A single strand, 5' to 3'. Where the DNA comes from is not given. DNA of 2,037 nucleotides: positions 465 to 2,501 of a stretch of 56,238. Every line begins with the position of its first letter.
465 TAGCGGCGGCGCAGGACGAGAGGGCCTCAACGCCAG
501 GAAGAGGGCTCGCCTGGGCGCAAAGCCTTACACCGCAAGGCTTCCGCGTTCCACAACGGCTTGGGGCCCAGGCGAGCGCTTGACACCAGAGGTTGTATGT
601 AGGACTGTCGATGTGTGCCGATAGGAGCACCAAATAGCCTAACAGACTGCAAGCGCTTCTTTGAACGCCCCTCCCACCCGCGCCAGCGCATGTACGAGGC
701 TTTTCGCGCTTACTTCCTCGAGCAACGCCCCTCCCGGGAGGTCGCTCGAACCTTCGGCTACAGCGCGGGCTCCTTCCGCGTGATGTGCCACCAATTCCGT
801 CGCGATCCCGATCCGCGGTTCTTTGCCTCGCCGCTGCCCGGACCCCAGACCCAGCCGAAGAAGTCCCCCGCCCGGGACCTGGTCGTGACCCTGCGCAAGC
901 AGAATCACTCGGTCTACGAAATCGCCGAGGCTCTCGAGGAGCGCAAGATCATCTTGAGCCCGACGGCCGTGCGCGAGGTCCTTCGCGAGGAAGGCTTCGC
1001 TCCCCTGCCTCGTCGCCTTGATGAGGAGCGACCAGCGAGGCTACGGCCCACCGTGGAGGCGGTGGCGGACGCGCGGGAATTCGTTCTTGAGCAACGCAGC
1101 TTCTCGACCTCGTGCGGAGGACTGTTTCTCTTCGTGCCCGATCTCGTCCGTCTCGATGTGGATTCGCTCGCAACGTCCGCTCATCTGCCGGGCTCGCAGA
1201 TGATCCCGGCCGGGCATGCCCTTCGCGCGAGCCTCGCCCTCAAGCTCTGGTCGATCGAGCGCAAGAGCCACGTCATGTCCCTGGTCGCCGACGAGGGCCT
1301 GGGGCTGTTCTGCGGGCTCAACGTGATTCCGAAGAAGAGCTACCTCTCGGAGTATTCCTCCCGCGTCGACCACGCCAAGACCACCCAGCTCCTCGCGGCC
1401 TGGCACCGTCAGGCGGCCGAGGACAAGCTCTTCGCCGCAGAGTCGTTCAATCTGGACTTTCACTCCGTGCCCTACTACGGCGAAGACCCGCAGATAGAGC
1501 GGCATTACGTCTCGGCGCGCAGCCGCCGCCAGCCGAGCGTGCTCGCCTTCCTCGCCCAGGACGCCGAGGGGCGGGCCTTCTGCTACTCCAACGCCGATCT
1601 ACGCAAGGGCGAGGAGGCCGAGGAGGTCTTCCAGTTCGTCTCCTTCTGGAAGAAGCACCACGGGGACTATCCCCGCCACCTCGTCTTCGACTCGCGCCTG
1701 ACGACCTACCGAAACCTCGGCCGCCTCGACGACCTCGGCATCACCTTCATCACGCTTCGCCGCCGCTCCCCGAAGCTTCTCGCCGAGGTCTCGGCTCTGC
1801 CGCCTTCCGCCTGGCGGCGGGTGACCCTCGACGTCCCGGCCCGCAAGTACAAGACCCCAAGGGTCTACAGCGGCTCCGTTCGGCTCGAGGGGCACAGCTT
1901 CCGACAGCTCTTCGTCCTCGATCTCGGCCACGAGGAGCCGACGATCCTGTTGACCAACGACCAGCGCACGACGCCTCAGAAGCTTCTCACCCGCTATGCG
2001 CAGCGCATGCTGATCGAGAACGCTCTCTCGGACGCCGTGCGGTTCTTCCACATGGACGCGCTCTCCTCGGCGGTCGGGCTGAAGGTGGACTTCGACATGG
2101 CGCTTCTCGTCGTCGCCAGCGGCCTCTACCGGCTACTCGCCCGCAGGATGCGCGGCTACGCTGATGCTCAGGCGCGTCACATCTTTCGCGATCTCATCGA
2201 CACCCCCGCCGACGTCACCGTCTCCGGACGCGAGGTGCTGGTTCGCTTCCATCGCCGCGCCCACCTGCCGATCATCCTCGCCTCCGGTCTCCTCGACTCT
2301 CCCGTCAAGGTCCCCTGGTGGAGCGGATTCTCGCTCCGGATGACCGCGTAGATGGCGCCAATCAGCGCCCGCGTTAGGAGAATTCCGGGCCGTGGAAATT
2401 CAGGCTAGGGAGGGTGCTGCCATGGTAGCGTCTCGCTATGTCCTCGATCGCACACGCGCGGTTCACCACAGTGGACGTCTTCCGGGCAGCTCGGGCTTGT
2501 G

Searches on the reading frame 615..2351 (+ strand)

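Call 12: search_protein_families(library=pfam, proteins=[window:615-2351:+], max_evalue=0.00001)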
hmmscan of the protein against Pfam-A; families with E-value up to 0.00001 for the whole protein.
window:615-2351:+ (578 aa): 0 families

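Call 66: search_protein_families(library=pfam, proteins=[window:615-2351:+], max_evalue=1)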
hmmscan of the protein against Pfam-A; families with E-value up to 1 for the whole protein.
window:615-2351:+ (578 aa): 2 families
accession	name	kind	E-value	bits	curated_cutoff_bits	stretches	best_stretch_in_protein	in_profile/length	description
PF01609.27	DDE_Tnp_1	-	0.0049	17.1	23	1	352-486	76-182/200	Transposase DDE domain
PF07592.17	DDE_Tnp_ISAZ013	-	0.25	10.8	26.9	1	87-129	12-54/308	Rhodopirellula transposase DDE domain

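Call 69: search_protein_families(library=ncbifam, proteins=[window:615-2351:+], max_evalue=0.01)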
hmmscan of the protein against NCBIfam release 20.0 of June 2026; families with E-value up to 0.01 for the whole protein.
window:615-2351:+ (578 aa): 5 families
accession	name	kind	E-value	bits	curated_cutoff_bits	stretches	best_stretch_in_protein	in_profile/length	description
NF033539.1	transpos_IS1380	equivalog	1.9e-11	43.3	180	1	165-547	10-417/419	IS1380 family transposase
NF033577.2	transpos_IS481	equivalog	1.9e-06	27.6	224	1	35-144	11-122/284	IS481 family transposase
NF033545.0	transpos_IS630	equivalog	0.00051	19.6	100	1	36-142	11-125/299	IS630 family transposase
NF033559.2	transpos_IS1634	equivalog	0.00062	18.9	100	0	246-397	103-254/483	IS1634 family transposase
NF033591.1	transpos_IS4_2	equivalog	0.001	18.3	152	1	438-473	209-243/340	IS4 family transposase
